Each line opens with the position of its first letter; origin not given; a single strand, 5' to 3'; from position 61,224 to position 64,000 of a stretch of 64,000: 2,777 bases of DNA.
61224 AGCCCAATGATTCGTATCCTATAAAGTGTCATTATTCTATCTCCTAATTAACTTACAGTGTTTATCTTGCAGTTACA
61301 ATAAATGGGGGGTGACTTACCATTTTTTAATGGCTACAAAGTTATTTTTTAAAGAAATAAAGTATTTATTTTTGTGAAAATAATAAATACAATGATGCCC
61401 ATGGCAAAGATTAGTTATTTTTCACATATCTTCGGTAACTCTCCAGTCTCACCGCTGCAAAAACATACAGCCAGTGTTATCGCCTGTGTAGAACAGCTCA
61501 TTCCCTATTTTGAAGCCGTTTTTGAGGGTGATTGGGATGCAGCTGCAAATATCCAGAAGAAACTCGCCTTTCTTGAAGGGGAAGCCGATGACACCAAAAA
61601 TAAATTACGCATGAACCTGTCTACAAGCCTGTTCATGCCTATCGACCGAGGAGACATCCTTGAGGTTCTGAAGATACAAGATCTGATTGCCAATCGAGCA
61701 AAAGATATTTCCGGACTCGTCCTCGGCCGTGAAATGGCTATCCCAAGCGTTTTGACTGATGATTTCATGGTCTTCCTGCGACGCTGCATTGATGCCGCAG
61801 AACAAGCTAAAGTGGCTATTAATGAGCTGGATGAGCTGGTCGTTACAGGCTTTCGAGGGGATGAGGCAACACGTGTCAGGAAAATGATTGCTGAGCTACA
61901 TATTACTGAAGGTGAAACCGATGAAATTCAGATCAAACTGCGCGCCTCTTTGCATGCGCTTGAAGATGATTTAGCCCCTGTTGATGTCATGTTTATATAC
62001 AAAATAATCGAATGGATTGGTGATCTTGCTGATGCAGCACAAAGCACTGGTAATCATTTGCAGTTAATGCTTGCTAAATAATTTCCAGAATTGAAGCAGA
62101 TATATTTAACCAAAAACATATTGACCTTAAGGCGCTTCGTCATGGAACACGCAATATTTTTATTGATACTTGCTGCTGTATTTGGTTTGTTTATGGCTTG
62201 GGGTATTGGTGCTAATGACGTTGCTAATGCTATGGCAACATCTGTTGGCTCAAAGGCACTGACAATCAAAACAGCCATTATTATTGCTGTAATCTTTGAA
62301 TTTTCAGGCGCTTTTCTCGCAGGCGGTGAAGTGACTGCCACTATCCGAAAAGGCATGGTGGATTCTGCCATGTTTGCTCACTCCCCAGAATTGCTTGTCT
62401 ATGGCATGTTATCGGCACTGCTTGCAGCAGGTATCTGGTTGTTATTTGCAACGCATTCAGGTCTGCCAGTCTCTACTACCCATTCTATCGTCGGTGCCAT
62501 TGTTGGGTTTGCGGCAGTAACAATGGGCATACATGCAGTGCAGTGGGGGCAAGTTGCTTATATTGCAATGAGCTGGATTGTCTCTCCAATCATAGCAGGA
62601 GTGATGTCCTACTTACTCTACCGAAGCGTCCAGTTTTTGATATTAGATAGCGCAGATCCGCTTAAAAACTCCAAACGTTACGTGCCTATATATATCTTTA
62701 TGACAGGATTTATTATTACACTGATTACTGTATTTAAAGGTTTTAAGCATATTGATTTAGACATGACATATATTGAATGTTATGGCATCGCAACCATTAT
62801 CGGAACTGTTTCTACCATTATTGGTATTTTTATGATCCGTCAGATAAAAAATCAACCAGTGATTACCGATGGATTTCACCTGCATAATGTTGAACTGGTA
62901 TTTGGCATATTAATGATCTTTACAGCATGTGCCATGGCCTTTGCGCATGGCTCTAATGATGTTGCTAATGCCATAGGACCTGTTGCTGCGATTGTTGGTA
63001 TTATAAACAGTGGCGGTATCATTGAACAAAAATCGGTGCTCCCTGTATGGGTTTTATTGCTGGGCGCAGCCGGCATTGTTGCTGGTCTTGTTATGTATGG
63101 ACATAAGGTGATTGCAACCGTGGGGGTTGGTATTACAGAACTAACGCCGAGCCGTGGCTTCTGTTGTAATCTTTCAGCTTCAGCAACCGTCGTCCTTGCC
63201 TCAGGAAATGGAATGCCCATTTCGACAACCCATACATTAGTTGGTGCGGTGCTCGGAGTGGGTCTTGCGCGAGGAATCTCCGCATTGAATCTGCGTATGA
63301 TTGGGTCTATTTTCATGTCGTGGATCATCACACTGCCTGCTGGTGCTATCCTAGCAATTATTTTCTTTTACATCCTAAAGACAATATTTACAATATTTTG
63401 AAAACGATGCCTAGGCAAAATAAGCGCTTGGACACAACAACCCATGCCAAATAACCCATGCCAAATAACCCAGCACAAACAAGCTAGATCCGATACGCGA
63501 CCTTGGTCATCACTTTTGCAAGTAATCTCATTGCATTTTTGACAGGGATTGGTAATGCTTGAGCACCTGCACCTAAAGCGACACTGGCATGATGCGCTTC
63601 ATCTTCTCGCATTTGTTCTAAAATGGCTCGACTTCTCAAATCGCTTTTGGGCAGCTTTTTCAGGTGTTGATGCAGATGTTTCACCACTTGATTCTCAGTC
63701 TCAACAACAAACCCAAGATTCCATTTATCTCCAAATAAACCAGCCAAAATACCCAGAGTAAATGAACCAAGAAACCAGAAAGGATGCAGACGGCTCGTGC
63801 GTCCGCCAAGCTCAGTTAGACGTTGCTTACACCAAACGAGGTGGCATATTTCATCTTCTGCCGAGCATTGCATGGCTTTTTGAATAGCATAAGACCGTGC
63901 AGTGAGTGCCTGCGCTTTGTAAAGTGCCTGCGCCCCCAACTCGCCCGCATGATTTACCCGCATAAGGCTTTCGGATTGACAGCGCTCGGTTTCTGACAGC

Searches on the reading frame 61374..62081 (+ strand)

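Call 22: search_protein_families(library=pfam, proteins=[window:61374-62081:+], max_evalue=0.00001)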
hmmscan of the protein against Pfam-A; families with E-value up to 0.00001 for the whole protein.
window:61374-62081:+ (235 aa): 1 family
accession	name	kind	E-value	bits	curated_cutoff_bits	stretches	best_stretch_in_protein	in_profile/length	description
PF01865.21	PhoU_div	-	1.7e-51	175.1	24.4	1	19-234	4-213/214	Protein of unknown function DUF47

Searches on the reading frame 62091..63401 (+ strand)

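Call 22: search_protein_families(library=pfam, proteins=[window:62091-63401:+], max_evalue=0.00001)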
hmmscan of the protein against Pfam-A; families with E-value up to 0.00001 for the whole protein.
window:62091-63401:+ (436 aa): 1 family
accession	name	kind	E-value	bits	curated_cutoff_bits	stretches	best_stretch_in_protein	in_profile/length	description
PF01384.25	PHO4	-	2.4e-115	385.7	33.7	1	39-422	1-350/350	Phosphate transporter family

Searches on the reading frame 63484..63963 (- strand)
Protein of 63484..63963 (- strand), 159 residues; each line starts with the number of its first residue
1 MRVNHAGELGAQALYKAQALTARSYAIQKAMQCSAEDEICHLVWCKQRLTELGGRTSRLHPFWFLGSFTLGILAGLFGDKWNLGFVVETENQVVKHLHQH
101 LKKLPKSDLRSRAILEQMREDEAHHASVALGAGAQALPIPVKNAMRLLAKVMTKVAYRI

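Call 22: search_protein_families(library=pfam, proteins=[window:63484-63963:-], max_evalue=0.00001)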
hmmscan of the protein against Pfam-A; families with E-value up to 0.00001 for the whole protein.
window:63484-63963:- (159 aa): 1 family
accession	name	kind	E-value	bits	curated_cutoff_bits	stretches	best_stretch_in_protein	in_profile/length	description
PF03232.19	COQ7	-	1.2e-42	145.8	23.5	1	1-156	7-169/169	Ubiquinone biosynthesis protein COQ7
